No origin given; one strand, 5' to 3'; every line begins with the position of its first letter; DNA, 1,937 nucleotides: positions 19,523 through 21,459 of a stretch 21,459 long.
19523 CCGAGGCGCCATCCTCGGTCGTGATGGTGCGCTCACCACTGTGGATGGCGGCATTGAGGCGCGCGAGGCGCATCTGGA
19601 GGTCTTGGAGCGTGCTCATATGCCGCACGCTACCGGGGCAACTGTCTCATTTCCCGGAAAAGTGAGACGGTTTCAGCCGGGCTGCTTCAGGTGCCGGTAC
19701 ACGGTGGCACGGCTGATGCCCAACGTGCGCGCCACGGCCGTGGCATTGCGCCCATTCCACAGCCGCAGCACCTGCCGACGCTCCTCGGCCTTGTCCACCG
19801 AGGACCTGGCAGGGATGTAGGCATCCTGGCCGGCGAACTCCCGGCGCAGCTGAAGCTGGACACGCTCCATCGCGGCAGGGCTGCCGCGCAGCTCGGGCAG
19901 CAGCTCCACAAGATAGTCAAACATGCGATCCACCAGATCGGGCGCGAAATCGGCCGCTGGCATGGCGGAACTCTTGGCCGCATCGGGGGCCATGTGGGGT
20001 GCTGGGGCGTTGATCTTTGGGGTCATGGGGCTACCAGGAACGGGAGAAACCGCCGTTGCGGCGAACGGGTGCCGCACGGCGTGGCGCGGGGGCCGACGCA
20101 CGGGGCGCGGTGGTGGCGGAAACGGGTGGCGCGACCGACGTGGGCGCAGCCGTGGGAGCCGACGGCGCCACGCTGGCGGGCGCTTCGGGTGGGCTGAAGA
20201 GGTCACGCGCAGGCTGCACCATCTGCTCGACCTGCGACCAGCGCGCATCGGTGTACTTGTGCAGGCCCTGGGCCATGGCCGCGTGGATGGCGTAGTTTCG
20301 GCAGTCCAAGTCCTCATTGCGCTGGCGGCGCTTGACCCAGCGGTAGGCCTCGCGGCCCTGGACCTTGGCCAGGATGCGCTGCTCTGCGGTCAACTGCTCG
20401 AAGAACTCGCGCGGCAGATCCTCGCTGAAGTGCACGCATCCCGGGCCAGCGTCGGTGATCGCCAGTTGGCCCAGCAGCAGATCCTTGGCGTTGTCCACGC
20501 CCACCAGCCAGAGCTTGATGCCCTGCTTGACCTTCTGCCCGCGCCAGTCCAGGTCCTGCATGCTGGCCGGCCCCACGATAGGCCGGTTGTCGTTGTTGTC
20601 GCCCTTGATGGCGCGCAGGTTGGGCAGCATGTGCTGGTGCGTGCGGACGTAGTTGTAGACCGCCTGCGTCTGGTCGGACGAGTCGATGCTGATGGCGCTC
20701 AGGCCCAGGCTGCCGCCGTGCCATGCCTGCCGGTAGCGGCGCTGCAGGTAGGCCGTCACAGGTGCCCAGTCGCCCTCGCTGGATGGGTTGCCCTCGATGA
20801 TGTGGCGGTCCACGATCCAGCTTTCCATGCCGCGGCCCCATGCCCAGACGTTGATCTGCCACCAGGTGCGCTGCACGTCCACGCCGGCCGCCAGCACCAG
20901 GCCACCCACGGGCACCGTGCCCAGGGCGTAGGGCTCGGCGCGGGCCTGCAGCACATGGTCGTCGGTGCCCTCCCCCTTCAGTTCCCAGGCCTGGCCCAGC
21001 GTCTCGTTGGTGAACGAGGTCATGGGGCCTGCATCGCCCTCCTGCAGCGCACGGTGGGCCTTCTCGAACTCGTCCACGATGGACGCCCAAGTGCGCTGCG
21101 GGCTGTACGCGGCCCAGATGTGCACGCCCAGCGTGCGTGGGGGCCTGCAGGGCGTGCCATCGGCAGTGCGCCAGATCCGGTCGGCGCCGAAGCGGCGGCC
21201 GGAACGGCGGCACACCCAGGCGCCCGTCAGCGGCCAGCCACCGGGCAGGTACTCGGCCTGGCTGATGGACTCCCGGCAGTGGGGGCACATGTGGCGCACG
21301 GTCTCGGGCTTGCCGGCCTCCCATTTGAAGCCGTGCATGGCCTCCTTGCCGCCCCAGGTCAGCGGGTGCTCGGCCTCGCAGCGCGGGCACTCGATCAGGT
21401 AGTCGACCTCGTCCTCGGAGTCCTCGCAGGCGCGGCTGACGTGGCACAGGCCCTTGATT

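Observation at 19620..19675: A 35-nt dyad element occurs twice, each time starting on a TGA stop and exactly 59 nt from stop to next ATG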

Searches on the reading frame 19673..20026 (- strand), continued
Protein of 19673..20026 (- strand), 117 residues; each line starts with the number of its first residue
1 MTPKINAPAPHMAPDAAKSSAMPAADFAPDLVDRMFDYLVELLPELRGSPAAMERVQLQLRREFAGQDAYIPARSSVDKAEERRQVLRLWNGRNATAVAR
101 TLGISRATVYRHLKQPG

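Call 61: fold_search(model_id=the predicted structure, library=pdb)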
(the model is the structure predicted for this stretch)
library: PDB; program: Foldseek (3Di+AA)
matches with E <= 10: 545; with E <= 0.001: 0
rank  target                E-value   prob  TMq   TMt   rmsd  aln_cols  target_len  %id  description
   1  1rr7                  4.6e-03  1.00  0.33  0.40   8.9        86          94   24  Crystal structure of the Middle Operon Regulator protein of Bacteriophage Mu (released 2004-08-17)
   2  9l0y_J                9.4e-03  1.00  0.32  0.35   9.1        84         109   24  Cryo-EM structure of E.coli transcription initiation complex with Escherichia phage Mu middle transcription activator  (released 2025-12-17)
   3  9l0y_M                2.6e-02  0.99  0.33  0.34   9.1        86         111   24  Cryo-EM structure of E.coli transcription initiation complex with Escherichia phage Mu middle transcription activator  (released 2025-12-17)
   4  7s03_A                1.4e-01  0.84  0.32  0.34  10.1        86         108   16  DNA-binding domain of human SETMAR in complex with Hsmar1 terminal inverted repeat (TIR) DNA (released 2022-08-03)
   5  9l0x_I                1.5e-01  0.95  0.38  0.40   7.5        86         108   22  Cryo-EM structure of E.coli transcription initiation complex with Escherichia phage Mu late transcription activator C (released 2025-12-17)
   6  7r3j_D                1.6e-01  0.66  0.24  0.13   9.8        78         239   20  Nativ complex of PqsE and RhlR with the synthetic antagonist mBTL (released 2022-12-14)
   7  2r0q_C                2.7e-01  0.77  0.32  0.21  13.5        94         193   21  Crystal structure of a serine recombinase- DNA regulatory complex (released 2008-04-01)
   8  8dq0_C                3.0e-01  0.60  0.25  0.14   8.0        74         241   22  Quorum-sensing receptor RhlR bound to PqsE (released 2022-12-07)
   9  8dq0_D                3.0e-01  0.57  0.25  0.14   8.1        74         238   22  Quorum-sensing receptor RhlR bound to PqsE (released 2022-12-07)
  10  4kmf_A                3.2e-01  0.99  0.28  0.49   2.1        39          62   28  Crystal structure of Zalpha domain from Carassius auratus PKZ in complex with Z-DNA (released 2013-07-03)
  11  2r0q_D                3.2e-01  0.60  0.31  0.20  13.1       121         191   15  Crystal structure of a serine recombinase- DNA regulatory complex (released 2008-04-01)
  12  1trr_A                3.6e-01  0.51  0.30  0.33  13.9       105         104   18  TANDEM BINDING IN CRYSTALS OF A TRP REPRESSOR/OPERATOR HALF-SITE COMPLEX (released 1993-10-21)
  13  7r3g_A                3.9e-01  0.57  0.25  0.14   7.7        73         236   26  PROSS optimitzed variant of RhlR (75 mutations) in complex with the synthetic antagonist mBTL (released 2022-12-14)
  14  7r3h_C                4.1e-01  0.47  0.25  0.13   9.5        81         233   25  PROSS optimitzed variant of RhlR (75 mutations) in complex with native autoinducer C4-HSL (released 2022-12-14)
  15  1gdt_A                5.2e-01  0.51  0.32  0.21  11.3        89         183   22  CRYSTAL STRUCTURE OF A SITE-SPECIFIC RECOMBINASE, GAMMA-DELTA RESOLVASE COMPLEXED WITH A 34 BP CLEAVAGE SITE (released 1996-04-03)
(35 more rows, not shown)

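Call 66: search_solved_structures(query=A2, max_evalue=1, show_alignments=3)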
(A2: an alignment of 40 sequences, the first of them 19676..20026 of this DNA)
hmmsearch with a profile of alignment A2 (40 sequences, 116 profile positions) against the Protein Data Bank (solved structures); distinct sequences matched with E-value up to 1: 19.
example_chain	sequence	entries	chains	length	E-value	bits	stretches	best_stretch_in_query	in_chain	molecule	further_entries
1rr7_A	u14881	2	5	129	1.7e-05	28.1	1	25-112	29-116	Middle operon regulator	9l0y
5cy1_A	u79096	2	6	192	0.00017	24.9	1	61-113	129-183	Transposon Tn3 resolvase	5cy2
1res_A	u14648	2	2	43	0.00045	23.5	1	74-111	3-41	GAMMA DELTA-RESOLVASE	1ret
2gm4_A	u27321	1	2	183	0.0018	21.6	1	55-111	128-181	Transposon gamma-delta resolvase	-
1zr2_A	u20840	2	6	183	0.0019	21.5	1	60-111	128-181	Transposon gamma-delta resolvase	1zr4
1gdt_A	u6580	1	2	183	0.0028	21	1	57-111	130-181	PROTEIN (GAMMA DELTA RESOLVASE)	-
2r0q_C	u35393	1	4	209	0.0028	21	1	26-113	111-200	Putative transposon Tn552 DNA-invertase bin3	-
2lvs_A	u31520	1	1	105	0.01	19.2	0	76-113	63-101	Putative uncharacterized protein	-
9l0x_G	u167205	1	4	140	0.016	18.5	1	59-112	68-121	Late transcription activator C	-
9vw8_J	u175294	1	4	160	0.022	18.1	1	59-112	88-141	Late transcription activator C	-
4ldz_A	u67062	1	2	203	0.029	17.7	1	49-108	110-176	Transcriptional regulatory protein DesR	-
7zbs_X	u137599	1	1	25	0.086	16.2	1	88-107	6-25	HTH_8cm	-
1umq_A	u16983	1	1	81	0.12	15.8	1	77-111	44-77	PHOTOSYNTHETIC APPARATUS REGULATORY PROTEIN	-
7bhy_A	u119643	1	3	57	0.16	15.3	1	73-113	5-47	Deoxyribonucleoside regulator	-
3ctp_A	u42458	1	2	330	0.17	15.2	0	90-113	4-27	Periplasmic binding protein/LacI transcriptional regulator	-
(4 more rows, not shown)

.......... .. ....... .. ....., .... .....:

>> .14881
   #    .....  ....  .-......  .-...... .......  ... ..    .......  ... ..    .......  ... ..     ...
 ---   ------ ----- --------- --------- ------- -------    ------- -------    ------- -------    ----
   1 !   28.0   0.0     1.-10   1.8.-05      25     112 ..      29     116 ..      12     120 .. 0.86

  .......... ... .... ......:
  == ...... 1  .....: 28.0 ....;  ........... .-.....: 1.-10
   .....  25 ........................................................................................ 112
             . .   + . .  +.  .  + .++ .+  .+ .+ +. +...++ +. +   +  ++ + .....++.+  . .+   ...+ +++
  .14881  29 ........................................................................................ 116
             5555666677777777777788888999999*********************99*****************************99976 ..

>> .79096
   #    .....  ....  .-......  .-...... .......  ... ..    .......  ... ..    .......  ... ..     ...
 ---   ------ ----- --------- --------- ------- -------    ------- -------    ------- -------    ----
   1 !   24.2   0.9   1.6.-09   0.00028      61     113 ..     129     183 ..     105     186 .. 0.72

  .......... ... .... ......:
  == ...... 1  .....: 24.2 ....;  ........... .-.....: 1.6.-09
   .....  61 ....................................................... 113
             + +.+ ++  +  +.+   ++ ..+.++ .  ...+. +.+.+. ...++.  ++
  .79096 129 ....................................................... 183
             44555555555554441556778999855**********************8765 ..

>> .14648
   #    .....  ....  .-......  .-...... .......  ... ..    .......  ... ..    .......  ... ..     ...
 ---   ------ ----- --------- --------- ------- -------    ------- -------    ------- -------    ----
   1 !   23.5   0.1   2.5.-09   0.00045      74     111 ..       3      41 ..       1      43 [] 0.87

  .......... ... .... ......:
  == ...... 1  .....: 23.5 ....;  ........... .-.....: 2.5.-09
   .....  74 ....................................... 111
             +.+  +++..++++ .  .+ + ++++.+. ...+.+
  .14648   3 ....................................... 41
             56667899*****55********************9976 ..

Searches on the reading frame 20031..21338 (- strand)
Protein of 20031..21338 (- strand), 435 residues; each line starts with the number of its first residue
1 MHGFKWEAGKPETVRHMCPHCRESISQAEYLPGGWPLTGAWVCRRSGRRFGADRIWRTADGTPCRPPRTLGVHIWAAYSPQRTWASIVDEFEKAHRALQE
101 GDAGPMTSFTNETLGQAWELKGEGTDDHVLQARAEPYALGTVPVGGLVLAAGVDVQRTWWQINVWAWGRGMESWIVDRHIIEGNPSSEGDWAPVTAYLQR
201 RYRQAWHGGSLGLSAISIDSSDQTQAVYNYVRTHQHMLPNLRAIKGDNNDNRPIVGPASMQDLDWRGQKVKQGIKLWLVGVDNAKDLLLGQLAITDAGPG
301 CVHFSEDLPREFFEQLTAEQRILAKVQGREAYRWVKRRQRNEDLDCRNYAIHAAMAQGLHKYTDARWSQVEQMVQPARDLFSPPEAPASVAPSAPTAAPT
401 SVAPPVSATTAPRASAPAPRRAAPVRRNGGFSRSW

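Call 9: search_protein_families(library=pfam, proteins=[window:20031-21338:-])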
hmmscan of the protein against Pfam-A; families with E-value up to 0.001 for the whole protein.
window:20031-21338:- (435 aa): 1 family
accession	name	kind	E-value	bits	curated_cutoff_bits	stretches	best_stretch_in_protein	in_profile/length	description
PF20454.4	GpA_nuclease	-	1.1e-103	346.9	22.5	1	70-366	2-293/294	Terminase large subunit gpA, endonuclease domain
